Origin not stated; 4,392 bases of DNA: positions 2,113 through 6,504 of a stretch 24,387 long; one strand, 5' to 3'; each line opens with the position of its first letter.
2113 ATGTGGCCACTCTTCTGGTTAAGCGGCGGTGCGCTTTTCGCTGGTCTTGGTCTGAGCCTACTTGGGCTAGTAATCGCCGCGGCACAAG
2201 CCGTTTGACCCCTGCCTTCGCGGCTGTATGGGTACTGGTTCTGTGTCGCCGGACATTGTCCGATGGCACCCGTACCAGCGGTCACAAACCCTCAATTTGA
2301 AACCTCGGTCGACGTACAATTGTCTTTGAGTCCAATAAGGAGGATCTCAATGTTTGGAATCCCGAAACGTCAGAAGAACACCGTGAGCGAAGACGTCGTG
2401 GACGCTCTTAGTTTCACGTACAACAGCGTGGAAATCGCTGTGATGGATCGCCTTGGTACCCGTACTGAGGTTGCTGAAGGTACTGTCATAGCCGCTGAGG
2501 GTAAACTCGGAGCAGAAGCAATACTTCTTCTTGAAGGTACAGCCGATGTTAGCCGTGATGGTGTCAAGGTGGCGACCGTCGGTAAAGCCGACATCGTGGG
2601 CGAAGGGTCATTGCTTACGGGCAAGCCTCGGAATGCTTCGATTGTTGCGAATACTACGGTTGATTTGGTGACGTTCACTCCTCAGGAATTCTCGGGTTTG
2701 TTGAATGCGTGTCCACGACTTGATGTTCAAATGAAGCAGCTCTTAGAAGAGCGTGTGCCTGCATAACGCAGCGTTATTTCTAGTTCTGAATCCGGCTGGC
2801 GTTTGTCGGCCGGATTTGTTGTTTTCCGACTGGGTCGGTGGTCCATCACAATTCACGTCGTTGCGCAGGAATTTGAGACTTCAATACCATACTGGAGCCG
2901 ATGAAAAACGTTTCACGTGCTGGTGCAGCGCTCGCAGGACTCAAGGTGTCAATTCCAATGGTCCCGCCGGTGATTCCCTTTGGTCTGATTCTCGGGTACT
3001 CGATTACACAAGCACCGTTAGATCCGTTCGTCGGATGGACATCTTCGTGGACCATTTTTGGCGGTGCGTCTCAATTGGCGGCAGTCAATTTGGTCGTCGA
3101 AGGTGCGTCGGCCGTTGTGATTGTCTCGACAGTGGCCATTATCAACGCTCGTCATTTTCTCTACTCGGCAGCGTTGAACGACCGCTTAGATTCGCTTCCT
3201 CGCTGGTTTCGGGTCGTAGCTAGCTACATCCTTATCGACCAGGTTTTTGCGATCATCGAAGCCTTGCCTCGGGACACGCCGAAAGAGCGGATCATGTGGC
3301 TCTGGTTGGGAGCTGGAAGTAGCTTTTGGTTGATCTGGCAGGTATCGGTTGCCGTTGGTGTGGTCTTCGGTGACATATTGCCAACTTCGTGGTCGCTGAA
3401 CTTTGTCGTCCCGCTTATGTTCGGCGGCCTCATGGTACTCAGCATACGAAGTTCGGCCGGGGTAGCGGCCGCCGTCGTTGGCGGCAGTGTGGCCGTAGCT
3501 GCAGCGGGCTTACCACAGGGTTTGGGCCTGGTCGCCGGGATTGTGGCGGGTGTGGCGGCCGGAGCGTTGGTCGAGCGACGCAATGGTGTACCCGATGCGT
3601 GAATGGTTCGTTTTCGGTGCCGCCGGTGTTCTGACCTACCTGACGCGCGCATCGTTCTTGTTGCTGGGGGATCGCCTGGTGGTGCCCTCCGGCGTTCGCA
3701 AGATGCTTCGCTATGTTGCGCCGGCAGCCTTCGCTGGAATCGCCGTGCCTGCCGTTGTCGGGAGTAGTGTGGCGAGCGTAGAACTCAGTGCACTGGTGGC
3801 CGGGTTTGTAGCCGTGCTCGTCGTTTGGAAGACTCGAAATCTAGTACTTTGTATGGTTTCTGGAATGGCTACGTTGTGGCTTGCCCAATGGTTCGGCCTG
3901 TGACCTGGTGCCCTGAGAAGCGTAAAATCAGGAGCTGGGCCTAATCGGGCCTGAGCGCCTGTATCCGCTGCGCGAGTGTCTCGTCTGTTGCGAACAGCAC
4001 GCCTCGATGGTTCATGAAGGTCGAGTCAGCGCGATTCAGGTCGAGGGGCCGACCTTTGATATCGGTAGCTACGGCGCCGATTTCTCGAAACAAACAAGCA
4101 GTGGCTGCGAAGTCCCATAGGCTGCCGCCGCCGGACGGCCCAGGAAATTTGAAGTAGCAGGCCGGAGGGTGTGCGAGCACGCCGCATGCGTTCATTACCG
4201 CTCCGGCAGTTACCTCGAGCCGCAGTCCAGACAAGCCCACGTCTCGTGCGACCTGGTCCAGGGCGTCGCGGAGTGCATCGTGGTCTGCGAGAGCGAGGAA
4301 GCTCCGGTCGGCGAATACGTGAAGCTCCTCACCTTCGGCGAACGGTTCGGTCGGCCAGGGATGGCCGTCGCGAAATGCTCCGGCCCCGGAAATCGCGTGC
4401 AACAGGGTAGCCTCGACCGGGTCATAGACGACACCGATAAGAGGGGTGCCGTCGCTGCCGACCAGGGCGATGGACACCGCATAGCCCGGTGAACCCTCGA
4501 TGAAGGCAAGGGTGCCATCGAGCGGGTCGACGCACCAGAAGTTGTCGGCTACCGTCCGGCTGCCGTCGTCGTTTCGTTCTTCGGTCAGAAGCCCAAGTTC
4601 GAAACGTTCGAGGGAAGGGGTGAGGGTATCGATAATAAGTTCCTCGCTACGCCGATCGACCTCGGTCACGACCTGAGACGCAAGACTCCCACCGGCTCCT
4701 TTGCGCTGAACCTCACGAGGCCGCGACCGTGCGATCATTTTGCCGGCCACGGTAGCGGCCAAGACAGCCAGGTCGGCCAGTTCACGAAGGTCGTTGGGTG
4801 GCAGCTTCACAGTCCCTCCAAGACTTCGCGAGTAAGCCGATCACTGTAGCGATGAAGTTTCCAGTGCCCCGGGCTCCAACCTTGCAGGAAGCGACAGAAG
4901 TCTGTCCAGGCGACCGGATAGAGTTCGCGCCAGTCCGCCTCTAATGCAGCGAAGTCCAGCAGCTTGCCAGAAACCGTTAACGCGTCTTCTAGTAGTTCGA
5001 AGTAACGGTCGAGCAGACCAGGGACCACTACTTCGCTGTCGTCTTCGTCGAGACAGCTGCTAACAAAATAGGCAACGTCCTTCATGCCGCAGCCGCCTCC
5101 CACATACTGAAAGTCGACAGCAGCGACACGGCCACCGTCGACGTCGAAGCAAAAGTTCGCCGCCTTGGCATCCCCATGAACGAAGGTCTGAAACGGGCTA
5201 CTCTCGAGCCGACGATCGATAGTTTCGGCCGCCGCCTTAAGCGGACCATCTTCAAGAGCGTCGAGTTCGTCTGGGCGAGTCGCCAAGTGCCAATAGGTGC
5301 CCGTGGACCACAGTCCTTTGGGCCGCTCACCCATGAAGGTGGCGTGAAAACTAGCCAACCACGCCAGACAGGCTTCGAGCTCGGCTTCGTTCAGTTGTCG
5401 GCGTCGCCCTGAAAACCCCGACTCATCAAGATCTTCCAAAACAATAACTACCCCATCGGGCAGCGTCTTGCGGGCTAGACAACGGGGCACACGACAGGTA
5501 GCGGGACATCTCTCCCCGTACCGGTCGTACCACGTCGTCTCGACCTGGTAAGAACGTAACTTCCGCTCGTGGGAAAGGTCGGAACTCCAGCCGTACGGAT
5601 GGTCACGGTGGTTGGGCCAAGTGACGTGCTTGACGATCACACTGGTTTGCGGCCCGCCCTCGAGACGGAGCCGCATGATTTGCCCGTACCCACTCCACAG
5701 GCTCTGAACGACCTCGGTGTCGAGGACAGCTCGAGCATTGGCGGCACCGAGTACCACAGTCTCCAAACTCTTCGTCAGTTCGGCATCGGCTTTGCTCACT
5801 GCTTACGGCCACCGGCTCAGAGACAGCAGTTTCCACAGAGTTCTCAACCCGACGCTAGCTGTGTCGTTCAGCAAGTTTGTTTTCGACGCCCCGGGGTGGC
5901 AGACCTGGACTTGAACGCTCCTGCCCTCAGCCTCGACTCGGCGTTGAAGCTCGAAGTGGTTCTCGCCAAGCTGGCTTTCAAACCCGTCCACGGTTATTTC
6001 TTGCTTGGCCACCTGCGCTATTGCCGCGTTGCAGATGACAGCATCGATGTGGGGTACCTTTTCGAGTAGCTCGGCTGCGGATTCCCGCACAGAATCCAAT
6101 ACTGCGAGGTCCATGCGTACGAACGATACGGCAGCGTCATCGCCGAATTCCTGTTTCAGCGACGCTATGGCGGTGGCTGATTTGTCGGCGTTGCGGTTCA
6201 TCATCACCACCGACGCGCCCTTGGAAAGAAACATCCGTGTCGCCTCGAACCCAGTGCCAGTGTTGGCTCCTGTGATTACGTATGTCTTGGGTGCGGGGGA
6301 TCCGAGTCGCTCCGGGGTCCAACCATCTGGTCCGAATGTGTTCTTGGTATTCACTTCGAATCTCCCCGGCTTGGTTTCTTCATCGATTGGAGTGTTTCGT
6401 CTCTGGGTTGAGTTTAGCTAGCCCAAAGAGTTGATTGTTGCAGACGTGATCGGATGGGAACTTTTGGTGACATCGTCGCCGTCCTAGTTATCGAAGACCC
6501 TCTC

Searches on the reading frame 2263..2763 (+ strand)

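Call 8: search_protein_families(library=pfam, proteins=[window:2263-2763:+], max_evalue=0.001)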
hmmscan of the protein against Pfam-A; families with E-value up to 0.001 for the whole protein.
window:2263-2763:+ (167 aa): 1 family
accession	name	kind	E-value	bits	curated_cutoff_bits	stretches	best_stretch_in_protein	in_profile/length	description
PF00027.35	cNMP_binding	-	1.9e-12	47.4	27.5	1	69-148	3-87/89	Cyclic nucleotide-binding domain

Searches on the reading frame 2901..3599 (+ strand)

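Call 8: search_protein_families(library=pfam, proteins=[window:2901-3599:+], max_evalue=0.001)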
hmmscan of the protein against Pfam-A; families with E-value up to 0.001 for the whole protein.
window:2901-3599:+ (233 aa): 1 family
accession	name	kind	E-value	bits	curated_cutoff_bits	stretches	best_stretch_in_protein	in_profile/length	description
PF03591.19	AzlC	-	4.8e-30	105.2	32.1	1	19-160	1-137/137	AzlC protein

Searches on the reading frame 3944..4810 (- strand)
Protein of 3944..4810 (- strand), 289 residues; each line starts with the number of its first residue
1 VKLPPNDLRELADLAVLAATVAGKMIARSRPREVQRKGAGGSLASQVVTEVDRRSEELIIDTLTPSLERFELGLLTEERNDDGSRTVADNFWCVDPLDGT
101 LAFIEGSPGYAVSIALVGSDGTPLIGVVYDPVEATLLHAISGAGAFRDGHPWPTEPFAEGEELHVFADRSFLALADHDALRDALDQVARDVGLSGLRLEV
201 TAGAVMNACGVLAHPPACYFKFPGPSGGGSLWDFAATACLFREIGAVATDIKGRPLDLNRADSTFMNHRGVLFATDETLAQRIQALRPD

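Call 8: search_protein_families(library=pfam, proteins=[window:3944-4810:-], max_evalue=0.001)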
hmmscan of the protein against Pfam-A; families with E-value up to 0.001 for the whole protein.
window:3944-4810:- (289 aa): 1 family
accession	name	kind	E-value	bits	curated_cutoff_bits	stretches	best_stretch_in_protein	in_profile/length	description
PF00459.30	Inositol_P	-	2.1e-40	139.4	27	1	7-267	1-254/271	Inositol monophosphatase family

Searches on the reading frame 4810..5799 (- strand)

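Call 8: search_protein_families(library=pfam, proteins=[window:4810-5799:-], max_evalue=0.001)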
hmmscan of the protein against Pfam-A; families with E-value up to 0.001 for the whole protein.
window:4810-5799:- (330 aa): 3 families
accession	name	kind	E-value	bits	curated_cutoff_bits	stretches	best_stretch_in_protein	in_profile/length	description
PF02958.26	EcKL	-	3.6e-17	63.1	22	2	179-275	192-290/294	Ecdysteroid kinase-like family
PF01636.29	APH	-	1e-11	45.5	23.2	1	102-267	53-230/239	Phosphotransferase enzyme family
PF07914.17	DUF1679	-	6.2e-06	25.8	24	1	205-297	269-366/414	Uncharacterized oxidoreductase dhs-27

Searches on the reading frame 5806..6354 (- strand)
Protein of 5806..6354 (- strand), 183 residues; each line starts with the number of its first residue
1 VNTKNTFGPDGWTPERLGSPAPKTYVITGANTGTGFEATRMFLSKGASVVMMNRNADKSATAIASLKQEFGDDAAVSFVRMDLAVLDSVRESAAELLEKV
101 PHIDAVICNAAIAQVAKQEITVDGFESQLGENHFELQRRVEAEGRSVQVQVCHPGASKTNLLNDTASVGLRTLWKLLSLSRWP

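Call 8: search_protein_families(library=pfam, proteins=[window:5806-6354:-], max_evalue=0.001)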
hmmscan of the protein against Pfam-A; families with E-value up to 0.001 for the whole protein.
window:5806-6354:- (183 aa): 3 families
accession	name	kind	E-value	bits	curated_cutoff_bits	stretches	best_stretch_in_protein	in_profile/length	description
PF00106.31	adh_short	-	2.9e-16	60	26.6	1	23-121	1-97/195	short chain dehydrogenase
PF13561.12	adh_short_C2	-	9.8e-10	38.8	27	1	29-124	1-96/236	Enoyl-(Acyl carrier protein) reductase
PF08659.16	KR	-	1.6e-08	35.2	22.6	1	24-115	2-94/180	KR domain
